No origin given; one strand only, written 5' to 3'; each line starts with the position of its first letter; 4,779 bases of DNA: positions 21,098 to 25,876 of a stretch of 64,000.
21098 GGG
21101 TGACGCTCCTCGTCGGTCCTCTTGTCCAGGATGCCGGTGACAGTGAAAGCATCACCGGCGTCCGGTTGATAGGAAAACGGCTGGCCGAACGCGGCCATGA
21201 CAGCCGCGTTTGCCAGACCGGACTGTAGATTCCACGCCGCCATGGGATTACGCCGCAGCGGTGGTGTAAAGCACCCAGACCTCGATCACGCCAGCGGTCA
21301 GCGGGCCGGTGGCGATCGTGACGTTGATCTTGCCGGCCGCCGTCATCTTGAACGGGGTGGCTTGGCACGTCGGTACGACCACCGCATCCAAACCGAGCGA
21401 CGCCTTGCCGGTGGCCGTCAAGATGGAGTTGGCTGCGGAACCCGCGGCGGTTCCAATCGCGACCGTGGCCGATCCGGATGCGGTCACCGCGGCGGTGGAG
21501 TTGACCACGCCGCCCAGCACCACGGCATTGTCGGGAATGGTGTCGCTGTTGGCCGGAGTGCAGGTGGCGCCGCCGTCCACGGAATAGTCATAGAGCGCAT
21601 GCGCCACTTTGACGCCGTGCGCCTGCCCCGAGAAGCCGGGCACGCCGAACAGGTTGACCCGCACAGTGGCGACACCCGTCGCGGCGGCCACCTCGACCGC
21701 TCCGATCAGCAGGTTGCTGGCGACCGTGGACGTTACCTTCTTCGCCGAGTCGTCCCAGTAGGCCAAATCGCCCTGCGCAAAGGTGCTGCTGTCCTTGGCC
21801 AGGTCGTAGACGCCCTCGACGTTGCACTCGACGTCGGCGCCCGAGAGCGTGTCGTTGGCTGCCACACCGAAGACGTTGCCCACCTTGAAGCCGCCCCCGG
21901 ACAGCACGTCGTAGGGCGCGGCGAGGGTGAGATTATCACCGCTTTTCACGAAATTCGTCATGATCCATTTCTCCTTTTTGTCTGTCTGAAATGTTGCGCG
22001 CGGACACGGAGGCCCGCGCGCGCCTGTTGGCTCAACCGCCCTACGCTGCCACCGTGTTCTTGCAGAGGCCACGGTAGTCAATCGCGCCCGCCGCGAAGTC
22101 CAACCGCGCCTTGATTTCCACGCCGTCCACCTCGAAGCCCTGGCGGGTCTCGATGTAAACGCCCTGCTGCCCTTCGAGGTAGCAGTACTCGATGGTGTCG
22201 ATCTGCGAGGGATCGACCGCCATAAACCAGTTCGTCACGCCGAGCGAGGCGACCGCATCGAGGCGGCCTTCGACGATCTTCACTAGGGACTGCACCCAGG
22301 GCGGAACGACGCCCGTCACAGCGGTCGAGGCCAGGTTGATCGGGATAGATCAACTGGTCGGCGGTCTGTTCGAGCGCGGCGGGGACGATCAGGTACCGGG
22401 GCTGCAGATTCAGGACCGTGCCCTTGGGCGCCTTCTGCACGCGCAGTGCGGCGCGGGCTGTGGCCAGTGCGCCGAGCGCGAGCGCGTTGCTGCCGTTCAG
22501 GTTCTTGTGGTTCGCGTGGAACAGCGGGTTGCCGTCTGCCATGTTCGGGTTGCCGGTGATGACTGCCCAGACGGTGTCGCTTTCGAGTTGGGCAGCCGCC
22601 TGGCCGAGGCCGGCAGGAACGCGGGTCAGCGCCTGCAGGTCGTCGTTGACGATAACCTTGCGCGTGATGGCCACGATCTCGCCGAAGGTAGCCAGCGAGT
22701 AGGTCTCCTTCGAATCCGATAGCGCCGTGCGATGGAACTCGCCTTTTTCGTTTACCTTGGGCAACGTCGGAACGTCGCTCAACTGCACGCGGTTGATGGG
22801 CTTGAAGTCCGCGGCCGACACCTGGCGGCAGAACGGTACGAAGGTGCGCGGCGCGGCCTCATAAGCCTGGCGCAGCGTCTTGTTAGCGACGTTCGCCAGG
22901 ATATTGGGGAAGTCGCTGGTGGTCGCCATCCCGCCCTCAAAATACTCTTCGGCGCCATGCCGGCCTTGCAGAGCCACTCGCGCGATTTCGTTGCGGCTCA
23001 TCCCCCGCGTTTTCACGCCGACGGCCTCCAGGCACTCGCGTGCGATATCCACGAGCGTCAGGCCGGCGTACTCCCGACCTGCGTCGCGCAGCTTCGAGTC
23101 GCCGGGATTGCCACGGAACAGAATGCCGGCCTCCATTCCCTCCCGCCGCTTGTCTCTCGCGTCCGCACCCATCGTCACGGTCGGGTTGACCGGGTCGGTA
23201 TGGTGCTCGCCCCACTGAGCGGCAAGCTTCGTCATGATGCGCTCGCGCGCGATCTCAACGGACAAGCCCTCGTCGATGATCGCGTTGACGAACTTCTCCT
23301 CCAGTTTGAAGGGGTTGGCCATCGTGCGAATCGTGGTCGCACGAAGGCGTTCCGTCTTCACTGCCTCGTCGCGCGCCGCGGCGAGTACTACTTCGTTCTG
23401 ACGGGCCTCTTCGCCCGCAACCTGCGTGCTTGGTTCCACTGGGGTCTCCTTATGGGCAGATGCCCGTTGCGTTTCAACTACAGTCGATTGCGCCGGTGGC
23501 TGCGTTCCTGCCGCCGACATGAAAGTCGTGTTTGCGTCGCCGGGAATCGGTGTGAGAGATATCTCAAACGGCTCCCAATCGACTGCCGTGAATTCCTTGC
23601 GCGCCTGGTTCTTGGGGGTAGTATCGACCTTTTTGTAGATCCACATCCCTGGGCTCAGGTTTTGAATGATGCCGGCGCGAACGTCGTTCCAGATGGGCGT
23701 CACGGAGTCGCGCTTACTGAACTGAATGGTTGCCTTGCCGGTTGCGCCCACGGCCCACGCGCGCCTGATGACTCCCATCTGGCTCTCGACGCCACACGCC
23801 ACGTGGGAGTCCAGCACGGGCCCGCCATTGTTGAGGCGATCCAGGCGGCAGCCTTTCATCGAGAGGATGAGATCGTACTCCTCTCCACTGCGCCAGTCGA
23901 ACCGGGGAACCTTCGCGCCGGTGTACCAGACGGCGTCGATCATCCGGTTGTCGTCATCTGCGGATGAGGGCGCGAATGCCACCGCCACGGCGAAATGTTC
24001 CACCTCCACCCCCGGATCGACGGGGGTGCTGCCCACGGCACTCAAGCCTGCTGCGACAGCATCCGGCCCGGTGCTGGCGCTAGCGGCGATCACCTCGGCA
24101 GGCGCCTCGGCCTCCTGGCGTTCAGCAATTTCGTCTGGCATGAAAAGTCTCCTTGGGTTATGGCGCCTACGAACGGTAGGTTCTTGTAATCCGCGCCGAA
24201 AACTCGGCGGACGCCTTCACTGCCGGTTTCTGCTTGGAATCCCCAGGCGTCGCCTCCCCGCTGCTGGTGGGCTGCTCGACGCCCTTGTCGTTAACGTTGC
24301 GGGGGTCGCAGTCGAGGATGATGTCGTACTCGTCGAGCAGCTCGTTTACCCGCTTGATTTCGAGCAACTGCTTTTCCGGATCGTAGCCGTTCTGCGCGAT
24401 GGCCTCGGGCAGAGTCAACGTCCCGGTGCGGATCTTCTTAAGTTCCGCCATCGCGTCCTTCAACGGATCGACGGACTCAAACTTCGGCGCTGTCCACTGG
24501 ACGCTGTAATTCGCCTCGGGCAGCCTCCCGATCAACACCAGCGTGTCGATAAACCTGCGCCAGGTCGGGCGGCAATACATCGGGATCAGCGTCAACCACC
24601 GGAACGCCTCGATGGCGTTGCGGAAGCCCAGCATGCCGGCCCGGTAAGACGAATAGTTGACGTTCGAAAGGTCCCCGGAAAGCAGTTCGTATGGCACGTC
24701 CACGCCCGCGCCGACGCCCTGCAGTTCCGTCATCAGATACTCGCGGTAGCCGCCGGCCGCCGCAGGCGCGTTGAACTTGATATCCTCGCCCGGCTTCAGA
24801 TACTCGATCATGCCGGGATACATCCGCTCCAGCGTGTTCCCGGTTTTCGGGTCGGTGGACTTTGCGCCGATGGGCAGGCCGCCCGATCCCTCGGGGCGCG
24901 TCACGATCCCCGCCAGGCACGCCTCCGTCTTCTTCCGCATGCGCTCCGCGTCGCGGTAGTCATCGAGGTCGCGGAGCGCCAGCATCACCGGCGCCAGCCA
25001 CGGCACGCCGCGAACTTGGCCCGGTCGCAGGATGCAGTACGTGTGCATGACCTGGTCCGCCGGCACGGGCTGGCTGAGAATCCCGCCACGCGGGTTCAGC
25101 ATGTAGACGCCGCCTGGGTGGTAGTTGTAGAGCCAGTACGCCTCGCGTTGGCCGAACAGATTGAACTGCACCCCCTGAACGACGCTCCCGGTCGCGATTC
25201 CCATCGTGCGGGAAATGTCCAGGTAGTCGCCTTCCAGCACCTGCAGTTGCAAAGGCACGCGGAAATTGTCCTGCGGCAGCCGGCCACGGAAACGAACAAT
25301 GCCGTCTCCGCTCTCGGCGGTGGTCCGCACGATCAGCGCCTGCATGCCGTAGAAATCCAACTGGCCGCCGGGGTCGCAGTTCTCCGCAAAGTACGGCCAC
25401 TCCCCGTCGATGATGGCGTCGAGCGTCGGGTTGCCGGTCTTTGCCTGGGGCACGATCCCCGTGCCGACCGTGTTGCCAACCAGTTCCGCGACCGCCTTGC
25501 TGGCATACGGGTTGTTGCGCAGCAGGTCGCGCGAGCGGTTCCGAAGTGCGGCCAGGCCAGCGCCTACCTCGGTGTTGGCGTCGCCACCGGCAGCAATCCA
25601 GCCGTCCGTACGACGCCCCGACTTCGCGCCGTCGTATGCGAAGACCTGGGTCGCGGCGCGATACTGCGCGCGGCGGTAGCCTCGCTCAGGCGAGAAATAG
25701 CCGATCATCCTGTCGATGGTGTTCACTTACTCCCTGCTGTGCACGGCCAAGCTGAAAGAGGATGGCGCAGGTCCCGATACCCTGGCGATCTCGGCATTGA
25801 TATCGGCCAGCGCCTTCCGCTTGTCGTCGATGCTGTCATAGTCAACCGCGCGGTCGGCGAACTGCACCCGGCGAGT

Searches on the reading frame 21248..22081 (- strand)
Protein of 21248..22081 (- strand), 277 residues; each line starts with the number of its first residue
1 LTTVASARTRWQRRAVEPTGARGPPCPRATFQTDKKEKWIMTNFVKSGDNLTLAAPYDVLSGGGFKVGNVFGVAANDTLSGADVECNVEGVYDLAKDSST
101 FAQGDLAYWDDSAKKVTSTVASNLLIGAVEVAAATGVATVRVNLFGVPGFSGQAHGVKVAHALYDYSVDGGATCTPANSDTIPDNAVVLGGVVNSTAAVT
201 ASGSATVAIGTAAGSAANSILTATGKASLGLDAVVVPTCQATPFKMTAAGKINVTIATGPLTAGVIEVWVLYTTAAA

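Call 99: search_protein_families(library=pfam, proteins=[window:21248-22081:-], max_evalue=0.01)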
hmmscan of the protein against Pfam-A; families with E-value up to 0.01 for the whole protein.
window:21248-22081:- (277 aa): 1 family
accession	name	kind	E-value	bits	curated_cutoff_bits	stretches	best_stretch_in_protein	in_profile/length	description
PF09956.15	Phage_cement_2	-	8.6e-20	71.5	24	1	46-144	2-103/103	Phage cement protein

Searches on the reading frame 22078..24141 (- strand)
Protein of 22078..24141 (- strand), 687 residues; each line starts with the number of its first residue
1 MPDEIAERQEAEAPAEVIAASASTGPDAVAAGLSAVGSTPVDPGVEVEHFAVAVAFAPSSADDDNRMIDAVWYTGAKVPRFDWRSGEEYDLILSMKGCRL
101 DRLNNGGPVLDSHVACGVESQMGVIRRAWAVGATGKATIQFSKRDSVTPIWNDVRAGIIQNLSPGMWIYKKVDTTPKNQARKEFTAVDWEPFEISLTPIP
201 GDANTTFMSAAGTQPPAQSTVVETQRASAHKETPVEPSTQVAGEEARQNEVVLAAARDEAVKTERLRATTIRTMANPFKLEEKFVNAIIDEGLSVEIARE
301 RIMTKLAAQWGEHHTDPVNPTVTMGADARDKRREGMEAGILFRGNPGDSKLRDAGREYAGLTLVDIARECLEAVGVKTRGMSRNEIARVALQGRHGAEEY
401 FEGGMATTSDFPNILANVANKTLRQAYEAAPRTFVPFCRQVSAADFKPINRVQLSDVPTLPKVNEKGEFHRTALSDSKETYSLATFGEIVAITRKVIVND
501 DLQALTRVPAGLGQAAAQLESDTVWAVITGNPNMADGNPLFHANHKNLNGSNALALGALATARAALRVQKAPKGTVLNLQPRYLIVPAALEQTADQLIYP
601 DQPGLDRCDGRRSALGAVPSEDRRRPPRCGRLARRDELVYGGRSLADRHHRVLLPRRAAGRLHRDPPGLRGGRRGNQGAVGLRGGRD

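Call 61: search_protein_families(library=phrogs, proteins=[window:22078-24141:-], max_evalue=0.001)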
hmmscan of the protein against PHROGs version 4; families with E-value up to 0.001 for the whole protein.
window:22078-24141:- (687 aa): 6 families
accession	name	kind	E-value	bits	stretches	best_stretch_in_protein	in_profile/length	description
phrog_4523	-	head and packaging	2.8e-169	565.9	1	52-599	16-550/644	major head and protease protein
phrog_133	-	head and packaging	2.8e-79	268.5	1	211-599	196-572/668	head maturation protease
phrog_29592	-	unknown function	2e-24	86.9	1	239-598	433-788/893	-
phrog_617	-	head and packaging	1.1e-23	85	1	59-311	19-263/626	major head protein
phrog_26519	-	unknown function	2.7e-12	47.8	1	505-598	2-96/192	-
phrog_371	-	head and packaging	1.1e-10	42.4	2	553-599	234-280/303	major head protein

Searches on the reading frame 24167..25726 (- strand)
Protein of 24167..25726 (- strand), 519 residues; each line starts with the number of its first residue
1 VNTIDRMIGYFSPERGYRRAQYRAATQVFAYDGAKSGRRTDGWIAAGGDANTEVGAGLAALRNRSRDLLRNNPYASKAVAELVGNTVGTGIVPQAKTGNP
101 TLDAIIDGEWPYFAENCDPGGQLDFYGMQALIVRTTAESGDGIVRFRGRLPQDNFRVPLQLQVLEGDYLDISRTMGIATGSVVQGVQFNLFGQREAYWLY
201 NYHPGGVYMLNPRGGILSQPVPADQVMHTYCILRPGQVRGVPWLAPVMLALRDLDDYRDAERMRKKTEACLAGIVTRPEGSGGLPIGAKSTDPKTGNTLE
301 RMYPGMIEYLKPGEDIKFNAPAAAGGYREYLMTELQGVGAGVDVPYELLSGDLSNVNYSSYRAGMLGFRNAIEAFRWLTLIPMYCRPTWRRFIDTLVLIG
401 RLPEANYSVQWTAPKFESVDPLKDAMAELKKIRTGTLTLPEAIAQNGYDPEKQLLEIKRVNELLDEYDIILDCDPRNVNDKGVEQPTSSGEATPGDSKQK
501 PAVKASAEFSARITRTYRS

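Call 61: search_protein_families(library=phrogs, proteins=[window:24167-25726:-], max_evalue=0.001)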
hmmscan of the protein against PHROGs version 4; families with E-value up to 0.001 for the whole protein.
window:24167-25726:- (519 aa): 2 families
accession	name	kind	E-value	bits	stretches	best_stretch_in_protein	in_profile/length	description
phrog_21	-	head and packaging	5.5e-91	307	1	1-504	8-536/1362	portal protein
phrog_537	-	head and packaging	1.4e-34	120.3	1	295-488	21-223/233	portal protein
